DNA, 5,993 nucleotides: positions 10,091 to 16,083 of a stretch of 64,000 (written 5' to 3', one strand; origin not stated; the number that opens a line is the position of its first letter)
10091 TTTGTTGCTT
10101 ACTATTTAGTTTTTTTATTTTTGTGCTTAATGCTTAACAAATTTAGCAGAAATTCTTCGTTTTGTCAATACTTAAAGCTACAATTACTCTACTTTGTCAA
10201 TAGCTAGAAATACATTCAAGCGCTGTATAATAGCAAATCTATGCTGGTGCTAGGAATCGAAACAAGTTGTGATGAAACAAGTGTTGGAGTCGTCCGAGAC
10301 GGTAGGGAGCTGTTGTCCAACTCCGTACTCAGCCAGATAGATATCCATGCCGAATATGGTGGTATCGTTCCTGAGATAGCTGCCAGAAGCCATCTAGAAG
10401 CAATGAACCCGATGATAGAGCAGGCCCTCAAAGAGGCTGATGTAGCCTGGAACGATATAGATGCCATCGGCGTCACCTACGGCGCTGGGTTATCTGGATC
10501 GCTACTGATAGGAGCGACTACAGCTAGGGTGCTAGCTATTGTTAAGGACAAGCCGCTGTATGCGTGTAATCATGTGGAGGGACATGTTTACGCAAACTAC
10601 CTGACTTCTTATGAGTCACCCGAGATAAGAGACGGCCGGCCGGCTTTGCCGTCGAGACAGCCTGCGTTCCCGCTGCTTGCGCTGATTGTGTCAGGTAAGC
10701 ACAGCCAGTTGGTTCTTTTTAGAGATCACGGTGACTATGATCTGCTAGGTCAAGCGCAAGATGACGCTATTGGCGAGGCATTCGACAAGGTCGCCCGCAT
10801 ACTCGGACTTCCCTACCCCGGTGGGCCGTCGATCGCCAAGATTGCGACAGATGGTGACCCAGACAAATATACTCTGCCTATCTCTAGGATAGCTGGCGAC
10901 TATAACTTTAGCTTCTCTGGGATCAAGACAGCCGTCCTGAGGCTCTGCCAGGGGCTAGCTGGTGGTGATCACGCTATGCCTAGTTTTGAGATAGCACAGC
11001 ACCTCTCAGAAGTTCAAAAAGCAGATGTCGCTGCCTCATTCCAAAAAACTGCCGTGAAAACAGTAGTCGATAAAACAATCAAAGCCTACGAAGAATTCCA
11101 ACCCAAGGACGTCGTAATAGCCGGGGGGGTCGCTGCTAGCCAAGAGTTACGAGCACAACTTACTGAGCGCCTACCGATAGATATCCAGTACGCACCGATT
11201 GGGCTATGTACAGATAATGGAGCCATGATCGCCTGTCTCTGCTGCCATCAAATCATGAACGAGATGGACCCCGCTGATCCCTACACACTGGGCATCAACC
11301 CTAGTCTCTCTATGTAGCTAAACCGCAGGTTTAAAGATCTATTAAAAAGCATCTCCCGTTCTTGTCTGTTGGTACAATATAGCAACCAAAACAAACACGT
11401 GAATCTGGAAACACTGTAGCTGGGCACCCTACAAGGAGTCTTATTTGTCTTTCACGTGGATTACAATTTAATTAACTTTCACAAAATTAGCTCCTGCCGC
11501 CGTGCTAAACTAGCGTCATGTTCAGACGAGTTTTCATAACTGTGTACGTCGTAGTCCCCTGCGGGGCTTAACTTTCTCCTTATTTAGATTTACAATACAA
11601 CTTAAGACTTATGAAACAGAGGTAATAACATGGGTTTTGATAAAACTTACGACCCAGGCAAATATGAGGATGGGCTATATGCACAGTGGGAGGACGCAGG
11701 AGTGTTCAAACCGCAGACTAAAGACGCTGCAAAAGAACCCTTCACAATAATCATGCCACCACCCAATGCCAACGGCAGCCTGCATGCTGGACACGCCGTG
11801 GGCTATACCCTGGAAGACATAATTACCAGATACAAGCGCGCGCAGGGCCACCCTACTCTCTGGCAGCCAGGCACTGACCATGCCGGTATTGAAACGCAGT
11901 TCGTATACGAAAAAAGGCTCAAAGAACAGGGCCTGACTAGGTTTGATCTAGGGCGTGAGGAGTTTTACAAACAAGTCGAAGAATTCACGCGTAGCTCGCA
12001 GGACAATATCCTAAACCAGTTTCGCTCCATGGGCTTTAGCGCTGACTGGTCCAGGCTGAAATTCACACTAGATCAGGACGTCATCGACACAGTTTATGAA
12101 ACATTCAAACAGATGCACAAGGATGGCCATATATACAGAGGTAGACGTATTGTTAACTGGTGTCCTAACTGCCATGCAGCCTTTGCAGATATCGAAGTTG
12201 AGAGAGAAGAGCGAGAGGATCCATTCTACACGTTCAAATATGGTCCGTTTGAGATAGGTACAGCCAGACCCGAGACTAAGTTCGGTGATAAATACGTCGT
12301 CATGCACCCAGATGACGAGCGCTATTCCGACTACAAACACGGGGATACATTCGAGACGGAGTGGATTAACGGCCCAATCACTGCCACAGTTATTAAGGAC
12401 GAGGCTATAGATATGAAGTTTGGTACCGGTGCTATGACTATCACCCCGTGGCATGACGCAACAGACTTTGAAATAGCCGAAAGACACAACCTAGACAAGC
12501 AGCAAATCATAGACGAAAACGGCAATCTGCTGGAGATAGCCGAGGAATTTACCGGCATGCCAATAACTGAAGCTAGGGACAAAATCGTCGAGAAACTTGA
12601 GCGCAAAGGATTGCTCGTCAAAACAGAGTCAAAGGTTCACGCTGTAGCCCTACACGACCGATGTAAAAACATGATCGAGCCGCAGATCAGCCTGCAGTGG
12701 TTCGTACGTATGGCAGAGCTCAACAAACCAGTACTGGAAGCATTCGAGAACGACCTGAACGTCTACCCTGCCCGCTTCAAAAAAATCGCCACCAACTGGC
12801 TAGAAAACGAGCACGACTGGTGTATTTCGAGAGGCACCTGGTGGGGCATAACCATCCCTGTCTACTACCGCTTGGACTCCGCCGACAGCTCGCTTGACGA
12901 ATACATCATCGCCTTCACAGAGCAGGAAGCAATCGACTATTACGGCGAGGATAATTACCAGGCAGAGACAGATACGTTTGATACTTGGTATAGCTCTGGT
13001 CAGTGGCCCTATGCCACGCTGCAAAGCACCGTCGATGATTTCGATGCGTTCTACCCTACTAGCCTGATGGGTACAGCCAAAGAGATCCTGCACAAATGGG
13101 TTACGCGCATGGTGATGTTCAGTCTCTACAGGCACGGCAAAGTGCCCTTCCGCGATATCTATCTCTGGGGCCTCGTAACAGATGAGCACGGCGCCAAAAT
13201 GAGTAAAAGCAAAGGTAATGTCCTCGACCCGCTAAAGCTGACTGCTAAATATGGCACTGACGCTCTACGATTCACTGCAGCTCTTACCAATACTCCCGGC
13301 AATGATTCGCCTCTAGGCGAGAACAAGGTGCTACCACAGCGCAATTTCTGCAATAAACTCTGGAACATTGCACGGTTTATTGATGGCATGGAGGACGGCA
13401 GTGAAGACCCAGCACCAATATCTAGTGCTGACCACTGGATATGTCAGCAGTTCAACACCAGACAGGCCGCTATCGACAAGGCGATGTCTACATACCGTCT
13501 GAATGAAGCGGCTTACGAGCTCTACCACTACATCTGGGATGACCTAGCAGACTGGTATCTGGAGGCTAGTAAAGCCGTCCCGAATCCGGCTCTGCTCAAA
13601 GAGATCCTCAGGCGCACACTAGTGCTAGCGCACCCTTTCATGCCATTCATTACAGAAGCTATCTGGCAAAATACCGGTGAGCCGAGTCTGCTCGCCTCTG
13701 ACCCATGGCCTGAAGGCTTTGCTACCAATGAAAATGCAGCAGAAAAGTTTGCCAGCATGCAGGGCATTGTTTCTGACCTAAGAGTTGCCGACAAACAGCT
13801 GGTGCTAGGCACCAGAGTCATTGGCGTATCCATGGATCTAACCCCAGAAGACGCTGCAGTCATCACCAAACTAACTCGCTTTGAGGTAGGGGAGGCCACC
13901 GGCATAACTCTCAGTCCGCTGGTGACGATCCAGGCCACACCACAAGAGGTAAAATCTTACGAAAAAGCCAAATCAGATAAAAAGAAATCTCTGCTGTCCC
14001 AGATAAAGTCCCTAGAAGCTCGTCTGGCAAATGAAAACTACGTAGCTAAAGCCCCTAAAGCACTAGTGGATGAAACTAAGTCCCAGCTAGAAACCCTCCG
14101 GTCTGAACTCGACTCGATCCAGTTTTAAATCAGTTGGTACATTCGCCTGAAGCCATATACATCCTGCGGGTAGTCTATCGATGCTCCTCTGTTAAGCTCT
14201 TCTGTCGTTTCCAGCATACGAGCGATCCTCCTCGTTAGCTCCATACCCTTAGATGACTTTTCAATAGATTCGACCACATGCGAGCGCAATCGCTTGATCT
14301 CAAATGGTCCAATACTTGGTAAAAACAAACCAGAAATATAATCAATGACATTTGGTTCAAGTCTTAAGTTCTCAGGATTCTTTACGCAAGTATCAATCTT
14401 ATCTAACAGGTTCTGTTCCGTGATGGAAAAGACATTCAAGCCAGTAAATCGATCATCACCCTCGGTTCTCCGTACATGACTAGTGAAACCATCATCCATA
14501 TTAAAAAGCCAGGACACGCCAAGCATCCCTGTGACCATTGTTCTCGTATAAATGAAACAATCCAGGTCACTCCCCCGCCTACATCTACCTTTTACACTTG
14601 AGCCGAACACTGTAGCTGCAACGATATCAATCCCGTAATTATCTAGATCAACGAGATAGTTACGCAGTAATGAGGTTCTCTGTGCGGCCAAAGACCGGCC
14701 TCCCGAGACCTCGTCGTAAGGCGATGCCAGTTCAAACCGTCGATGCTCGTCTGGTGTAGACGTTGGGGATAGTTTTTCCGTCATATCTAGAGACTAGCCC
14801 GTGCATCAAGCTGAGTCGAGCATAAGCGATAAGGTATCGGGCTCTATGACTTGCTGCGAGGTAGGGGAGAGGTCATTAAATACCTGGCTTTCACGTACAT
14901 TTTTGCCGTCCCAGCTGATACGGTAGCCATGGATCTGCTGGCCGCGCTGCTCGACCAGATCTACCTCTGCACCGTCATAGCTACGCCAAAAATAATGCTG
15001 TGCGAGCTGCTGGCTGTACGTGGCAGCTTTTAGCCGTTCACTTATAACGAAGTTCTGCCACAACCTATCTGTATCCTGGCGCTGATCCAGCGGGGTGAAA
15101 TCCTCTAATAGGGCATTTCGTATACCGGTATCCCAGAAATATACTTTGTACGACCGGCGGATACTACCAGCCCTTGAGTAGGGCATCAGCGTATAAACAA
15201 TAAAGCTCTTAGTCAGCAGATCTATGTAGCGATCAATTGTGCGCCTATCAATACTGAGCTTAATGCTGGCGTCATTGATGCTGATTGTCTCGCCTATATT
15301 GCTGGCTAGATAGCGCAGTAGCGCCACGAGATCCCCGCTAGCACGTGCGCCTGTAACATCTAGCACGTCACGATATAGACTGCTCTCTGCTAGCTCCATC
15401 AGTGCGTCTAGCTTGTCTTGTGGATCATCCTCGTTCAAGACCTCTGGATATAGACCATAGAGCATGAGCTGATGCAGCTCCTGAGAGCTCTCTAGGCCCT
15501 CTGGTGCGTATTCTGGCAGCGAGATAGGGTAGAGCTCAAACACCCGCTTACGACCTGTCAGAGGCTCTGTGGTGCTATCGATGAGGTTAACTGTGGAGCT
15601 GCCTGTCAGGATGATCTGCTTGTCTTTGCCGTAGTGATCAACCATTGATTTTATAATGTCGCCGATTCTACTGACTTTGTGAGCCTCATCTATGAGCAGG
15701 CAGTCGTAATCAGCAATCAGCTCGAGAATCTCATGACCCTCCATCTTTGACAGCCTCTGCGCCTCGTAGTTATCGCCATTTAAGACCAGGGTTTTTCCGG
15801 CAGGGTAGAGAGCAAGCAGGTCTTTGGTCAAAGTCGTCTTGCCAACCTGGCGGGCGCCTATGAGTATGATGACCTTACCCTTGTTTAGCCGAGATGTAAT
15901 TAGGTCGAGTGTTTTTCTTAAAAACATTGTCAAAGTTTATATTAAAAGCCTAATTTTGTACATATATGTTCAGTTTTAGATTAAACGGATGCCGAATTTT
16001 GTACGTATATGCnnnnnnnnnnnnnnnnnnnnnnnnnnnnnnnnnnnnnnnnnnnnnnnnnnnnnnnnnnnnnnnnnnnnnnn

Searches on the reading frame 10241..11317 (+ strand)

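Call 53: search_protein_families(library=pfam, proteins=[window:10241-11317:+], max_evalue=0.00001)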
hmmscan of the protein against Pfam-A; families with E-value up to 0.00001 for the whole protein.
window:10241-11317:+ (358 aa): 1 family
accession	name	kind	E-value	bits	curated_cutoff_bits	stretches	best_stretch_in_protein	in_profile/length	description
PF00814.31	TsaD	-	1e-83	281.5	24.8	1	23-331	1-263/264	tRNA N6-adenosine threonylcarbamoyltransferase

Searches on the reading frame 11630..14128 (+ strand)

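Call 53: search_protein_families(library=pfam, proteins=[window:11630-14128:+], max_evalue=0.00001)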
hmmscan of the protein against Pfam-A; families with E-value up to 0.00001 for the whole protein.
window:11630-14128:+ (832 aa): 5 families
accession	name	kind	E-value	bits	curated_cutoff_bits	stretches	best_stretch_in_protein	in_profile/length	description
PF00133.28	tRNA-synt_1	-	4.3e-117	391.8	22.7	1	16-555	2-407/414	tRNA synthetases class I (I, L, M and V)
PF08264.19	Anticodon_1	-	1.5e-28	100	25.1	1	601-723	1-135/148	Anticodon-binding domain of tRNA ligase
PF09334.17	tRNA-synt_1g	-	2.5e-21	76.4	20.1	2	345-571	172-375/391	tRNA synthetases class I (M)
PF10458.14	Val_tRNA-synt_C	-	3.2e-07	31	25.9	1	786-829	14-57/66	Valyl tRNA synthetase tRNA binding arm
PF13603.12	tRNA-synt_1_2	-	8.9e-06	25.8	25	0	260-304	106-150/185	Leucyl-tRNA synthetase, editing domain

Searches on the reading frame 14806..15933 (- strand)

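Call 53: search_protein_families(library=pfam, proteins=[window:14806-15933:-], max_evalue=0.00001)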
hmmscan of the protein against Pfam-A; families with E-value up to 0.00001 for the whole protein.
window:14806-15933:- (375 aa): 2 families
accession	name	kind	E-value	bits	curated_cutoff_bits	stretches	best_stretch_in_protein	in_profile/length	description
PF13635.12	DUF4143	-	2.9e-31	108.8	28.1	1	188-337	2-155/160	Domain of unknown function (DUF4143)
PF13173.12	AAA_14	-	6.9e-26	91.2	27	1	19-142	2-128/129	AAA domain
